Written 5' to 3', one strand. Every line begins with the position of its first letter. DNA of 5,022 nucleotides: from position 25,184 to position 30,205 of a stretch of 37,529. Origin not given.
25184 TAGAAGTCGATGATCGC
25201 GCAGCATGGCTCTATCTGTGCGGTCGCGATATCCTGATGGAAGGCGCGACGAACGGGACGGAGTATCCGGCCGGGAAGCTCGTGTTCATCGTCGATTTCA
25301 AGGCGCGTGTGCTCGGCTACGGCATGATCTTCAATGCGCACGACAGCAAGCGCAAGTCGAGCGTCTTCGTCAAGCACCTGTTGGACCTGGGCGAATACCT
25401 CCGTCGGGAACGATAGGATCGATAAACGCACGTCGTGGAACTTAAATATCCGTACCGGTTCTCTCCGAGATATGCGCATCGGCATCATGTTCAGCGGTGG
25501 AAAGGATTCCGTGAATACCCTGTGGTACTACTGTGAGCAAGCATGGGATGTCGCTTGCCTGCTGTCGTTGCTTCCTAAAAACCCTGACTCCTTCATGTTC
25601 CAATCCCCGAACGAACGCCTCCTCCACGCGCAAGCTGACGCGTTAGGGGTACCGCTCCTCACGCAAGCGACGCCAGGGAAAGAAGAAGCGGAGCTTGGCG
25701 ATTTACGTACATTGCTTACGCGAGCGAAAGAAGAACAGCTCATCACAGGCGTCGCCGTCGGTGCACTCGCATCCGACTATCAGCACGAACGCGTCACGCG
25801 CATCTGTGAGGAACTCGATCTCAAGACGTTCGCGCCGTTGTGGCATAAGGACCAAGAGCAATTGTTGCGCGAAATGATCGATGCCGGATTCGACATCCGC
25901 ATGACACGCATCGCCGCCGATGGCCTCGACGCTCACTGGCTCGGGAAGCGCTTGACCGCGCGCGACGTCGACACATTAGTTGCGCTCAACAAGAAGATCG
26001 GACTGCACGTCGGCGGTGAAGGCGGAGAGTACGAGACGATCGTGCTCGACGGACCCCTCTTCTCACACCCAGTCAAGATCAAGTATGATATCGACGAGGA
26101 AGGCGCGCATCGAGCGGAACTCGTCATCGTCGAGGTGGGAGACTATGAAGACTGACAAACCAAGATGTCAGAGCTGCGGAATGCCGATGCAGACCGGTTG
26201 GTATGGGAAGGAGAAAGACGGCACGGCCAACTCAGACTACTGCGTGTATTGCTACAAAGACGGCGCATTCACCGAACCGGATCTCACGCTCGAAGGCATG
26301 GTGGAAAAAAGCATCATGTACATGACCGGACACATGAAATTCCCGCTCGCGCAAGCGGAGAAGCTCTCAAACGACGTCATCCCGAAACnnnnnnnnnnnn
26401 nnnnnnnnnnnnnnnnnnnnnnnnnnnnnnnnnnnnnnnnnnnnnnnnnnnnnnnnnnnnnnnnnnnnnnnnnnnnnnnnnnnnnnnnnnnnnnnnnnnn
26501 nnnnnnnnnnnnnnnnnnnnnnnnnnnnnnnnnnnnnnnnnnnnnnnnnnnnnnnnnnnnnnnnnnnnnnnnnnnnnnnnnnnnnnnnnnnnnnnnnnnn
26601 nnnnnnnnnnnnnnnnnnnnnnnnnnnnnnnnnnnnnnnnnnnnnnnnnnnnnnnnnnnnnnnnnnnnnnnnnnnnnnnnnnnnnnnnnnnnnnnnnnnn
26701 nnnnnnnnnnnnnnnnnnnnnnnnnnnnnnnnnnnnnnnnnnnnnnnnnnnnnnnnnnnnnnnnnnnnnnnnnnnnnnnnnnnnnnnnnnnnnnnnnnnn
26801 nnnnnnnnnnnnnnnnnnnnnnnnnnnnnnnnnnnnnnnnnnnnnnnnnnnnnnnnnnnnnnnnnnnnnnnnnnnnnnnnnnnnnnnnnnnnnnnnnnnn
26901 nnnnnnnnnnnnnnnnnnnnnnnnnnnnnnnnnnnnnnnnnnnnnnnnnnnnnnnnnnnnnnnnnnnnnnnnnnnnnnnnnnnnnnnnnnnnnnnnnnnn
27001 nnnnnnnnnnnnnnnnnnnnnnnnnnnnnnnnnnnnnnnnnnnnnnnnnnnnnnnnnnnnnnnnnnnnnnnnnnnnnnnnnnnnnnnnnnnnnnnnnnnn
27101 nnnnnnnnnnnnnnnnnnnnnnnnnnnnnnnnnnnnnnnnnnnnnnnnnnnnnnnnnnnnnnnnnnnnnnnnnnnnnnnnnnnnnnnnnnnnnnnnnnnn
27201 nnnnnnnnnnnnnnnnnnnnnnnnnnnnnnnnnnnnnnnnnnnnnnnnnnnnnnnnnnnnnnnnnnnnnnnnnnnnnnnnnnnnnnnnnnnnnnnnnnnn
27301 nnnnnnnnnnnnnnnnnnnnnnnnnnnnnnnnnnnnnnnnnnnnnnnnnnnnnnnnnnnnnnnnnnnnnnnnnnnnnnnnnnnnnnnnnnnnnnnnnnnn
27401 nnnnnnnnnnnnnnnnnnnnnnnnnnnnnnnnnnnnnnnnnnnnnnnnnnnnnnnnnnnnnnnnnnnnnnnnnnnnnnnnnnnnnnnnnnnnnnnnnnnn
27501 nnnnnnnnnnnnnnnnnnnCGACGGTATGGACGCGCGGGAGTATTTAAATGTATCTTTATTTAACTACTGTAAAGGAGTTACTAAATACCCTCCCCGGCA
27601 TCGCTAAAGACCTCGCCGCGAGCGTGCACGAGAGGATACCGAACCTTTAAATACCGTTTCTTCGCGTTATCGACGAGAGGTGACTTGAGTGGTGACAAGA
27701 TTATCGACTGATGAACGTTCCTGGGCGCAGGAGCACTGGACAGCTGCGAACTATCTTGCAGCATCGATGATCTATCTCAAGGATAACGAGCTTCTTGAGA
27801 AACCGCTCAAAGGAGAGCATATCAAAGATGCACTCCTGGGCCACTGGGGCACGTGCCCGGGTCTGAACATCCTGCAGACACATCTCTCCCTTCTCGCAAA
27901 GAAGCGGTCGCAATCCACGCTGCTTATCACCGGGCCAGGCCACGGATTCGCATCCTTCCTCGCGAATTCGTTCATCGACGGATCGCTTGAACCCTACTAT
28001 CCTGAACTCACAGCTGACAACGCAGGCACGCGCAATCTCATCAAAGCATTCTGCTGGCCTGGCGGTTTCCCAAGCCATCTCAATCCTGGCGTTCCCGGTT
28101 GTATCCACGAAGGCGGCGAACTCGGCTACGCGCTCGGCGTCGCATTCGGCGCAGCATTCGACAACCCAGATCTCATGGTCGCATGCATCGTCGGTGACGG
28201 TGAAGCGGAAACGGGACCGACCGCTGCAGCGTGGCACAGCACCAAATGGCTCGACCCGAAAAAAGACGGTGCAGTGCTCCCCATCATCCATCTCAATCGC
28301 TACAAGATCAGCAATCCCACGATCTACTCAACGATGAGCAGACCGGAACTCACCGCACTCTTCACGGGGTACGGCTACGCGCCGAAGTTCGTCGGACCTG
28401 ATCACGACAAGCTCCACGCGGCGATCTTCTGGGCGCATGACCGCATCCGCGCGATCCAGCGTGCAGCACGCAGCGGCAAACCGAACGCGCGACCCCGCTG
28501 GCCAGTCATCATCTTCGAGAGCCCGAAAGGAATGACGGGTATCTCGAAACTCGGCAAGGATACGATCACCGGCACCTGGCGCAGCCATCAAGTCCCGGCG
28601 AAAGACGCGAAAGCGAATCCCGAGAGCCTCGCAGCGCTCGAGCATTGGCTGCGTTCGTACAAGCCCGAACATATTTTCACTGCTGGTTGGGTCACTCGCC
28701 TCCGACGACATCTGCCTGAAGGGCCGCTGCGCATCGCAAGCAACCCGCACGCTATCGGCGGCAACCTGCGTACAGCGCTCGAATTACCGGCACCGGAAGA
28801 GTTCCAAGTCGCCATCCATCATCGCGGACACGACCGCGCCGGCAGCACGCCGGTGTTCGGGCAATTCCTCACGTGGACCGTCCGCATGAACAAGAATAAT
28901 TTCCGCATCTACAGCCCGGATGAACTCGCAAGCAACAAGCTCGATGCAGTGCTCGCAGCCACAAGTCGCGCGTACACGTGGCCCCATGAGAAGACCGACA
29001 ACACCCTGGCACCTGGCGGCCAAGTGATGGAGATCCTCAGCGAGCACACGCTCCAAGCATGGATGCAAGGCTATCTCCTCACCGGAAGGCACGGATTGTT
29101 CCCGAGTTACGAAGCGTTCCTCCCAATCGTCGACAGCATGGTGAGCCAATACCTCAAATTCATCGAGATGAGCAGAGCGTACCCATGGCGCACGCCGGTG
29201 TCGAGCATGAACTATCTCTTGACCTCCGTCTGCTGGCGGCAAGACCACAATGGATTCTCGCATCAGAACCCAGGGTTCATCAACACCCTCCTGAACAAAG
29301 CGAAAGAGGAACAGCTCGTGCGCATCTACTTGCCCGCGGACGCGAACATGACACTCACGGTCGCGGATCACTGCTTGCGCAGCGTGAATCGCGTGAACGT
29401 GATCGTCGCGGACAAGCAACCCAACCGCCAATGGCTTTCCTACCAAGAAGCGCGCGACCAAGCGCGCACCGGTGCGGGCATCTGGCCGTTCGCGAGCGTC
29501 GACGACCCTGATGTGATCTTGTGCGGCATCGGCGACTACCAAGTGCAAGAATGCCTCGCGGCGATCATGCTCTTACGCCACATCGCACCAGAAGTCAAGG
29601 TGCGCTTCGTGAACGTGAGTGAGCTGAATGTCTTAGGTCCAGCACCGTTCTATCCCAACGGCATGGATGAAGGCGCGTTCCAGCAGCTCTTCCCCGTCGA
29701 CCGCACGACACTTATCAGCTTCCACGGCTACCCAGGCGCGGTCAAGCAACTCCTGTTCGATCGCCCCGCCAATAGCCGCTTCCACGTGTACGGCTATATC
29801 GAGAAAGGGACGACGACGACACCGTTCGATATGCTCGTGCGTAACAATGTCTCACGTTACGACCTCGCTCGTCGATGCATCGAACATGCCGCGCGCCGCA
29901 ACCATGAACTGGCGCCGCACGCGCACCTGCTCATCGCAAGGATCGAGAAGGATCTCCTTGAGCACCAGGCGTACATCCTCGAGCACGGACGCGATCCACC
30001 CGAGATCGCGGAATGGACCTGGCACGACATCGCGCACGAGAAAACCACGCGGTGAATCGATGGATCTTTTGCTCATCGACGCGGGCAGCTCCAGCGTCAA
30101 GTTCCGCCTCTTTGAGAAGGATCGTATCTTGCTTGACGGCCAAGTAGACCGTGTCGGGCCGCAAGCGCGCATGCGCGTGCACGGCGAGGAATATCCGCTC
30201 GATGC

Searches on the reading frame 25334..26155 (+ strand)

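Call 15: search_protein_families(library=pfam, proteins=[window:25334-26155:+], max_evalue=0.001)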
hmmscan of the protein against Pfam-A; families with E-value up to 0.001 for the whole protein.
window:25334-26155:+ (273 aa): 1 family
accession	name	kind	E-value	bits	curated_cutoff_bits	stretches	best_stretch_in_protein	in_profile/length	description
PF01902.24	Diphthami_syn_2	-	2.5e-57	194.4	23.2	1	47-252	1-201/219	Diphthamide synthase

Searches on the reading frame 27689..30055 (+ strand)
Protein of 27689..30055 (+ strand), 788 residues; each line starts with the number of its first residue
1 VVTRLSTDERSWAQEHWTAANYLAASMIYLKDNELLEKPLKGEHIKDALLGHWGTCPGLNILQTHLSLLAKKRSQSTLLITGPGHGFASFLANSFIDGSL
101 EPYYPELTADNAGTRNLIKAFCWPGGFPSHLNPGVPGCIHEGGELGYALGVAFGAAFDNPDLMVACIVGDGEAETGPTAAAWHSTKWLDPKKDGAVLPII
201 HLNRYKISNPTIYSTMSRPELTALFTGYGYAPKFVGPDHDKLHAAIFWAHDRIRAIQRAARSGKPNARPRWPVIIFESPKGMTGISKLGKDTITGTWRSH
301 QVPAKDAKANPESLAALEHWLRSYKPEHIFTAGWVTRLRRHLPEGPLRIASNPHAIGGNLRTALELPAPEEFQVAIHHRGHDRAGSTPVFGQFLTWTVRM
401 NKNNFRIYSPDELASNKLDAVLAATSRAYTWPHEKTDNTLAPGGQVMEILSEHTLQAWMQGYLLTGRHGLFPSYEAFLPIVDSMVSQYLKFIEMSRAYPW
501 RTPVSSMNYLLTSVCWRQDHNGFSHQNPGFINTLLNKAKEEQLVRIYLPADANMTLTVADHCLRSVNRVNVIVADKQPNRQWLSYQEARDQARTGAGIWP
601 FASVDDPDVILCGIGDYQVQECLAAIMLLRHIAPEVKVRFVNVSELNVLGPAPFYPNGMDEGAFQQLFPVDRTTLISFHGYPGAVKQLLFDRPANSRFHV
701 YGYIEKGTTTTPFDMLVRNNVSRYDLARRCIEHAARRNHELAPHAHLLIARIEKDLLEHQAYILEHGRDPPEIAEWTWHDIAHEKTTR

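Call 15: search_protein_families(library=pfam, proteins=[window:27689-30055:+], max_evalue=0.001)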
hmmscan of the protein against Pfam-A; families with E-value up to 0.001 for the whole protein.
window:27689-30055:+ (788 aa): 3 families
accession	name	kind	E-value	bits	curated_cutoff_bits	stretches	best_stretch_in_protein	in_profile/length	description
PF09364.15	XFP_N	-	2.7e-129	431.6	23.7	1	14-359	11-363/364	XFP N-terminal domain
PF03894.20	XFP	-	2.5e-76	255.8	22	1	390-565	3-177/177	D-xylulose 5-phosphate/D-fructose 6-phosphate phosphoketolase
PF09363.15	XFP_C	-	5.2e-65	219.1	23.4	1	576-778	1-202/202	XFP C-terminal domain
